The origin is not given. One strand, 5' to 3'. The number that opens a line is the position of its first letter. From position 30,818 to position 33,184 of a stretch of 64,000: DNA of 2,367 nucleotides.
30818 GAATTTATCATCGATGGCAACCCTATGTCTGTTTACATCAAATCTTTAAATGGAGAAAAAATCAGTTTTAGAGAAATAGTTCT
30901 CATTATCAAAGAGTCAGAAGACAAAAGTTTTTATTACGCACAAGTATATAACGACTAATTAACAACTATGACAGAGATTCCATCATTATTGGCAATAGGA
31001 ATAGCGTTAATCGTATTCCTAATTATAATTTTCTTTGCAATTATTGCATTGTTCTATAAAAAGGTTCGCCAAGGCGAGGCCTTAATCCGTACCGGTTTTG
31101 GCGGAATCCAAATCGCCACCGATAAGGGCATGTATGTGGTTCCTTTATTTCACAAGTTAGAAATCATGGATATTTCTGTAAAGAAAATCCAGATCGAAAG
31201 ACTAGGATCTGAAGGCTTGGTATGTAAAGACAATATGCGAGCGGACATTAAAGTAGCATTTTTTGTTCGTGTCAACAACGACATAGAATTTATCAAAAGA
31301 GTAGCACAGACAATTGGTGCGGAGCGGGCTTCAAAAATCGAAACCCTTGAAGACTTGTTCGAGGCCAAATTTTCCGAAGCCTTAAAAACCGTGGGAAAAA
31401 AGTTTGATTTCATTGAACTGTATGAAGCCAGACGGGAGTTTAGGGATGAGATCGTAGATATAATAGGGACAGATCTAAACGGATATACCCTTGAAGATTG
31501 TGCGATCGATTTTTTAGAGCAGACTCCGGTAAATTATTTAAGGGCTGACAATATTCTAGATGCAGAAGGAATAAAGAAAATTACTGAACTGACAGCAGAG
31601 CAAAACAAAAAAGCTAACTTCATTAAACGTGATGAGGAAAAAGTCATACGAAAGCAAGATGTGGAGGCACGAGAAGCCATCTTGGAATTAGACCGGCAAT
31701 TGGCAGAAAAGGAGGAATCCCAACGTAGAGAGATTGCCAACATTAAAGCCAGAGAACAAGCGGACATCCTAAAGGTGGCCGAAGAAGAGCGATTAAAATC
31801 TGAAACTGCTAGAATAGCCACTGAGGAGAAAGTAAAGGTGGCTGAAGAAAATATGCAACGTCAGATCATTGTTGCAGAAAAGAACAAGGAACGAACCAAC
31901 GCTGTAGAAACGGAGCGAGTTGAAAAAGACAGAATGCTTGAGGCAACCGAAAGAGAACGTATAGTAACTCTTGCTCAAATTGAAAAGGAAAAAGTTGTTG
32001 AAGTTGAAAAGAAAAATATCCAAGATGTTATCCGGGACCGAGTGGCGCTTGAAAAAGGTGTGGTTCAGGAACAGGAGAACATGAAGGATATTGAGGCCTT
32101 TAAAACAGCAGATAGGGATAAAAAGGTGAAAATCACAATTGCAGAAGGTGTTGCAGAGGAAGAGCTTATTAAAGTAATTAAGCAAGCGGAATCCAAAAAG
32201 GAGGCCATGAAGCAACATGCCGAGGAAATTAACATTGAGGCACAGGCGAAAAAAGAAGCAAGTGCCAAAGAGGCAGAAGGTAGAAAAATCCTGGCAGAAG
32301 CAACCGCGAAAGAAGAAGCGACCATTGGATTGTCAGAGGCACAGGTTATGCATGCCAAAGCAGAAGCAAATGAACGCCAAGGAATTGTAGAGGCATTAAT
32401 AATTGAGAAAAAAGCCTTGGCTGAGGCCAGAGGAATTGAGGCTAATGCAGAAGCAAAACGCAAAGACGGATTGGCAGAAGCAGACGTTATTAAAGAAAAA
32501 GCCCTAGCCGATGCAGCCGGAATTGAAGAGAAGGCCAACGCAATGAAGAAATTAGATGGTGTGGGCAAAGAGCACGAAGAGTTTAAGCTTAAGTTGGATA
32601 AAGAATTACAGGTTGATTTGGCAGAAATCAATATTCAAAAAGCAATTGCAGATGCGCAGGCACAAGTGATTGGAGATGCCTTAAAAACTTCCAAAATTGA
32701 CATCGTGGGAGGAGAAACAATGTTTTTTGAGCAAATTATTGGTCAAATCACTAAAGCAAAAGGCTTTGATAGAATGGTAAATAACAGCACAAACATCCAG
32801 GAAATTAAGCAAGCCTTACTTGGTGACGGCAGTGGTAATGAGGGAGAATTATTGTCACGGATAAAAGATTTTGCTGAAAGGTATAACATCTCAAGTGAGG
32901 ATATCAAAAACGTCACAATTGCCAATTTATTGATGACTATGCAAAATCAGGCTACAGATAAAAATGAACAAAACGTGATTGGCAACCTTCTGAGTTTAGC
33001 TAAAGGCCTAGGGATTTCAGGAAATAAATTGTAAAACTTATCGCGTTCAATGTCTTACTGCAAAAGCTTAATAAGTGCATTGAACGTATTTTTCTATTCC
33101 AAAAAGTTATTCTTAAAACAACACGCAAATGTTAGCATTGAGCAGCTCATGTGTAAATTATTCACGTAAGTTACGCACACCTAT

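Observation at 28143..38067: Six-gene PspA-NfeD-flotillin-giant AAA+ module with YbjN-like chaperone-fold protein and divergent XRE/S24 regulator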

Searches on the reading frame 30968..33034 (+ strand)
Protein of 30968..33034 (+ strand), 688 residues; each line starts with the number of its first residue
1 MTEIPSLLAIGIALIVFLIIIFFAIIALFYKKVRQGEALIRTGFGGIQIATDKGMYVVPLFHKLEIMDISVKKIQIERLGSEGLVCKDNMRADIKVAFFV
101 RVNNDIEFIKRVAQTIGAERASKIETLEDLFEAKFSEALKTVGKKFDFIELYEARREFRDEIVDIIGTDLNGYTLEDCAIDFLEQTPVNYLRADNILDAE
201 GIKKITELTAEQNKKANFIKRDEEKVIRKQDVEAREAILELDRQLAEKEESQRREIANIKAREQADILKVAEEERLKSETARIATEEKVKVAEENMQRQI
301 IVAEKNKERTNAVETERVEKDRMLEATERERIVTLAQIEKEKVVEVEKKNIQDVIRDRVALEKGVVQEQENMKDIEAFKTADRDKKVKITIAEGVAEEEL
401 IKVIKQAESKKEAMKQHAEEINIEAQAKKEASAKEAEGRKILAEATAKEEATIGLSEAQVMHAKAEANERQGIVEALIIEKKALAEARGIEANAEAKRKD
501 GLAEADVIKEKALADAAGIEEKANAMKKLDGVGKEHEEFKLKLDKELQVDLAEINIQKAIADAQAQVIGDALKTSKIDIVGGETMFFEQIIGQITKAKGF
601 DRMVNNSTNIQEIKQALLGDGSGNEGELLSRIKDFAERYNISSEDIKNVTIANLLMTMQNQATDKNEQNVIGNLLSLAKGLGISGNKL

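Call 3: search_protein_families(library=pfam, proteins=[window:30968-33034:+], max_evalue=0.01)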
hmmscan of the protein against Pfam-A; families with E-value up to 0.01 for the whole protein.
window:30968-33034:+ (688 aa): 1 family
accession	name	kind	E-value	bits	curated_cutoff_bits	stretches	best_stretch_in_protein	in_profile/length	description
PF01145.31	Band_7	-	6.6e-14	52.8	23.6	1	32-176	2-136/176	SPFH domain / Band 7 family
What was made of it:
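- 30968..33034 (+): Long flotillin (SPFH/Band-7), 688 aa. It has an N-terminal membrane anchor, an SPFH domain (32-176), about 350 aa of E/A/K-rich helical region, and a variable C-terminal tail. Band_7 E=6.6e-14 (call 3).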

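Call 4: search_protein_families(library=ncbifam, proteins=[window:30968-33034:+], max_evalue=0.01)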
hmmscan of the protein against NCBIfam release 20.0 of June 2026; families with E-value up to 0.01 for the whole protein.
window:30968-33034:+ (688 aa): 0 families

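Call 5: search_protein_families(library=padloc, proteins=[window:30968-33034:+], max_evalue=0.01)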
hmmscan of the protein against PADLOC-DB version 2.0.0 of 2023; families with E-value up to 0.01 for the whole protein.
window:30968-33034:+ (688 aa): 0 families

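Call 59: search_solved_structures(query=window:30968-33031:+, max_evalue=0.01)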
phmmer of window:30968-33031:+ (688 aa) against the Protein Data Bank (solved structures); distinct sequences matched with E-value up to 0.01: 0.

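Call 94: search_protein_families(library=phrogs, proteins=[window:30968-33034:+], max_evalue=0.001)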
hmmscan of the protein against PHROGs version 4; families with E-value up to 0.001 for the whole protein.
window:30968-33034:+ (688 aa): 1 family
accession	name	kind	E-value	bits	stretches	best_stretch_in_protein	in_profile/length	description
phrog_200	-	other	6.9e-07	29.7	1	10-172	85-243/379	lipoprotein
